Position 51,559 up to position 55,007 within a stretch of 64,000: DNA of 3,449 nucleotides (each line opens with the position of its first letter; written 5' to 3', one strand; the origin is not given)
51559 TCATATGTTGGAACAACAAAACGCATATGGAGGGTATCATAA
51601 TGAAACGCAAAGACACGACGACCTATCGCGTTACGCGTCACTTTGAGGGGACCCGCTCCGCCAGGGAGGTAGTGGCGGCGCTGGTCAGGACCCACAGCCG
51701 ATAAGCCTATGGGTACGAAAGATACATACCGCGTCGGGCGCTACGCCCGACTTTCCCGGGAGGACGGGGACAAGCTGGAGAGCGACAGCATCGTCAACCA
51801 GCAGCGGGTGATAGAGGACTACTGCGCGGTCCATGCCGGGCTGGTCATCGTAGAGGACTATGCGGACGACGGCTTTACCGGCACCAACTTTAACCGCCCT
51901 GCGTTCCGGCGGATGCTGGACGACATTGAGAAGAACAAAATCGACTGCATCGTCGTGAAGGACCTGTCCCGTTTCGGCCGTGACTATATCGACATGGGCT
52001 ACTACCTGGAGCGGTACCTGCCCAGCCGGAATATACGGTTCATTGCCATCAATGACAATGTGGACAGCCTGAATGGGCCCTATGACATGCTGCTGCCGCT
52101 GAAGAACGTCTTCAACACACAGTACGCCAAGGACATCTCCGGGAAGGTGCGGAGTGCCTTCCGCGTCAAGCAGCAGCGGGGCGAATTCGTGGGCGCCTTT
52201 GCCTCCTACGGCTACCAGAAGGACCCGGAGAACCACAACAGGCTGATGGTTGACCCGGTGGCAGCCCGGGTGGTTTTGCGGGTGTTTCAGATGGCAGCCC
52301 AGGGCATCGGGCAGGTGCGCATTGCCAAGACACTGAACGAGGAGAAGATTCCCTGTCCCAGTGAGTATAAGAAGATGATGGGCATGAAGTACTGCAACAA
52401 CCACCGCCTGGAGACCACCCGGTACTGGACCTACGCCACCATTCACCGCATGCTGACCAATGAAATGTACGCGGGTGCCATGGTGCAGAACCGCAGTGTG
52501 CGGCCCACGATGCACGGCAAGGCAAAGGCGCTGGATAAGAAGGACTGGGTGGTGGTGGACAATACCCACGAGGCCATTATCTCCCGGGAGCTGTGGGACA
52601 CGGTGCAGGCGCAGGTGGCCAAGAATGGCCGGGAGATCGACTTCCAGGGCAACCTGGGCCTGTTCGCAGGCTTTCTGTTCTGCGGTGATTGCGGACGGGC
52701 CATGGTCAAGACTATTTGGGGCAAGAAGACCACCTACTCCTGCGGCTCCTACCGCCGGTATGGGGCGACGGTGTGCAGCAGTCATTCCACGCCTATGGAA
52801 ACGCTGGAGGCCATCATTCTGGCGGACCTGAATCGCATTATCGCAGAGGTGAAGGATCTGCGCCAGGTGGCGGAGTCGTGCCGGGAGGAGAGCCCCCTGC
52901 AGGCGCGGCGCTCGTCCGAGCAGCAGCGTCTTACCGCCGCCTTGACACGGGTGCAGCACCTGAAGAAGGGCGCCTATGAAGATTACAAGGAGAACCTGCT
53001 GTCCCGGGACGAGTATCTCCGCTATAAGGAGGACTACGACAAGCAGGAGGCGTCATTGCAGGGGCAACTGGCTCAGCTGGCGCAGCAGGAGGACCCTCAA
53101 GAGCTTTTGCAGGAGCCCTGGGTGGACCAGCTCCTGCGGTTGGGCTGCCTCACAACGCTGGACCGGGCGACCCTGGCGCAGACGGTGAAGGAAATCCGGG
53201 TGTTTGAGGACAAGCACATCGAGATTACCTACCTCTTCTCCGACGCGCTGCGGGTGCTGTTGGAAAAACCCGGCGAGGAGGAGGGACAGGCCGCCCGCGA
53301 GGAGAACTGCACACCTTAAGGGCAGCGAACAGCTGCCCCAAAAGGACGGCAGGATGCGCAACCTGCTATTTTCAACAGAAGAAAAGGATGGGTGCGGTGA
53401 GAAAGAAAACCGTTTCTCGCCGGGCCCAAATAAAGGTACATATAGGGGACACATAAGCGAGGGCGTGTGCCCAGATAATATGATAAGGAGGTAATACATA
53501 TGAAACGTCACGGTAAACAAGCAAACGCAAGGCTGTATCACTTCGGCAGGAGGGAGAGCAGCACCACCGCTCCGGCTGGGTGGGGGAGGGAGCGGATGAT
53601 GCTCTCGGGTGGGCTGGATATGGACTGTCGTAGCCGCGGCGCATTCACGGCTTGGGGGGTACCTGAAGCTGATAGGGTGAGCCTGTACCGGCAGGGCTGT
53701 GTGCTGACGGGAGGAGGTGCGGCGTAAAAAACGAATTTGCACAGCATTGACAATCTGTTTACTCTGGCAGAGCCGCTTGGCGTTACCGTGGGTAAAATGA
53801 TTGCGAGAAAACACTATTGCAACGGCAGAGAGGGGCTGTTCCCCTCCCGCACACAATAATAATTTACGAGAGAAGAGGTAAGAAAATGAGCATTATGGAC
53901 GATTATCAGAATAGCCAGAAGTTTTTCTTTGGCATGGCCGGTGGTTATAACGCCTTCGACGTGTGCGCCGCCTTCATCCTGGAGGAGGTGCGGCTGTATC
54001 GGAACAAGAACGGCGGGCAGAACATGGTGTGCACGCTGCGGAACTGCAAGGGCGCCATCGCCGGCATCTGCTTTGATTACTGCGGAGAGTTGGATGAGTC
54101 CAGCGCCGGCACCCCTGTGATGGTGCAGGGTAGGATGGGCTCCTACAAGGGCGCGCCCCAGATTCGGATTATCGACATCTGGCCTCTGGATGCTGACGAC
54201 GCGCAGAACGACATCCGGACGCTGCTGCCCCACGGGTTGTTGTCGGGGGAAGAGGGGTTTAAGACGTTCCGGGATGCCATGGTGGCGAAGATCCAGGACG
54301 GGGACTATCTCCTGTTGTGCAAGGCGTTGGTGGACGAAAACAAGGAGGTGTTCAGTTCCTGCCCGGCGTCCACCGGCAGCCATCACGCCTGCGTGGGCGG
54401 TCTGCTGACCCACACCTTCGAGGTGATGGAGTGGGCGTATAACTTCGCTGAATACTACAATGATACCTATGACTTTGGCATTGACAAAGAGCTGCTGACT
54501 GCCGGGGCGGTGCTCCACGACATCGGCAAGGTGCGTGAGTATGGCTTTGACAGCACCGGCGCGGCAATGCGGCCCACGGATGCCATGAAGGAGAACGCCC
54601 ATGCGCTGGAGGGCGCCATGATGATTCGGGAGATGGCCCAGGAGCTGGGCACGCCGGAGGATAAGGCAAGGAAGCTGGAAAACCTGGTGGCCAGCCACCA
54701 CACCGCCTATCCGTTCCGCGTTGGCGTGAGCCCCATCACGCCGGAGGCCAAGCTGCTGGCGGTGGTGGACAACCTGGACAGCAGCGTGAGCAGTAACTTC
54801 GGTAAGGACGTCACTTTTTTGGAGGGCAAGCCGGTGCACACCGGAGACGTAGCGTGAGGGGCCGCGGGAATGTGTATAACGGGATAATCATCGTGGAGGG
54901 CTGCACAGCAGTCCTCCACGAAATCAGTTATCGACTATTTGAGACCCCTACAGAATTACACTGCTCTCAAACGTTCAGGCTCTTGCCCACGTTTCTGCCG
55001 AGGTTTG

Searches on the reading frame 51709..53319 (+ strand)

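Call 48: search_protein_families(library=pfam, proteins=[window:51709-53319:+], max_evalue=0.00001)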
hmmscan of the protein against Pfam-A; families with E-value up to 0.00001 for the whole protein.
window:51709-53319:+ (536 aa): 3 families
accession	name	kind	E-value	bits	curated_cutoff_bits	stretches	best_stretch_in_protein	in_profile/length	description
PF07508.19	Recombinase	-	1.4e-24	86.8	21.1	1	184-306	2-102/102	Recombinase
PF00239.26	Resolvase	-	6.3e-21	75.4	23.3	1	12-159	4-144/145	Resolvase, N terminal domain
PF13408.12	Zn_ribbon_recom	-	1e-14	55.1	25.3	1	318-375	1-58/58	Recombinase zinc beta ribbon domain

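Call 77: search_protein_families(library=phrogs, proteins=[window:51709-53319:+], max_evalue=0.00001)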
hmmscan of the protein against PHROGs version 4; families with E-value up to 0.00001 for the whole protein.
window:51709-53319:+ (536 aa): 3 families
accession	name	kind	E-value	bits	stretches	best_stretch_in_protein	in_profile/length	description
phrog_95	-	integration and excision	1e-102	345.8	1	4-507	85-564/651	integrase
phrog_125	-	DNA, RNA and nucleotide metabolism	9.3e-31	108.3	1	8-307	21-252/254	DNA invertase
phrog_6620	-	integration and excision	2e-07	31.8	1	9-116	58-155/201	transposase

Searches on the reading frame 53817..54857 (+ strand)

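Call 48: search_protein_families(library=pfam, proteins=[window:53817-54857:+], max_evalue=0.00001)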
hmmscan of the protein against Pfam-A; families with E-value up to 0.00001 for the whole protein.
window:53817-54857:+ (346 aa): 1 family
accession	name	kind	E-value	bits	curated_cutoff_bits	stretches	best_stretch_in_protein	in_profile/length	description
PF01966.28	HD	-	3.5e-16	60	22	1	197-321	2-114/116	HD domain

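Call 77: search_protein_families(library=phrogs, proteins=[window:53817-54857:+], max_evalue=0.00001)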
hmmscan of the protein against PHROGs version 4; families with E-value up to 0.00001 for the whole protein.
window:53817-54857:+ (346 aa): 1 family
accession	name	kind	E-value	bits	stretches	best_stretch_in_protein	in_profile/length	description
phrog_5889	-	unknown function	2.2e-13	51.2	1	156-327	26-198/242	-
